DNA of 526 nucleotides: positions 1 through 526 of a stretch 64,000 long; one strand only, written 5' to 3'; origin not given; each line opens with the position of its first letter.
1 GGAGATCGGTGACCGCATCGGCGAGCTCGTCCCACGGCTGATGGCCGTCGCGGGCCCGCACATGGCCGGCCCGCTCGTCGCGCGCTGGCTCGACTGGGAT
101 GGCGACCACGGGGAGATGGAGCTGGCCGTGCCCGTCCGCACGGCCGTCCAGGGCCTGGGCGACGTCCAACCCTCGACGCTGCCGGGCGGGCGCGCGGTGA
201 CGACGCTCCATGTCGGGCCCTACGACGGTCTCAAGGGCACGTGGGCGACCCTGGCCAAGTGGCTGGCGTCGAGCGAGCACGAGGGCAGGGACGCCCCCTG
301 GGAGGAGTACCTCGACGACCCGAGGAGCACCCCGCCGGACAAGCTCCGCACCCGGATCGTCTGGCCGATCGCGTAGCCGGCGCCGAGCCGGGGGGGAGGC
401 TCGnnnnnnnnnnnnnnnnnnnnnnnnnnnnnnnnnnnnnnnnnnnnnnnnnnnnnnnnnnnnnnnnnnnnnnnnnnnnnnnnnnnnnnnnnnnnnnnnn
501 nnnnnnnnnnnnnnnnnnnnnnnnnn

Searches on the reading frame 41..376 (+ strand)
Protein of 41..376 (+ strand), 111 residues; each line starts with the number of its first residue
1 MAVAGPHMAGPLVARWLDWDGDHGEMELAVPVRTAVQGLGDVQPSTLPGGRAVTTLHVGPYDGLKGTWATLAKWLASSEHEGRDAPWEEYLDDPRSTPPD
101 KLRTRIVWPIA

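Call 60: search_protein_families(library=pfam, proteins=[window:41-376:+])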
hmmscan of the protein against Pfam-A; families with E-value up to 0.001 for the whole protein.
window:41-376:+ (111 aa): 1 family
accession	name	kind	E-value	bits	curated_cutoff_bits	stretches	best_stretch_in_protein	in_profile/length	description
PF06445.20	GyrI-like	-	5.3e-15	56.4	26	1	27-110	69-154/155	GyrI-like small molecule binding domain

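Call 85: find_encoding_contigs(protein=window:41-376:+, flank=10000, max_places=6)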
Protein window:41-376:+ (111 aa): no gene with exactly this product is on record in the collection.
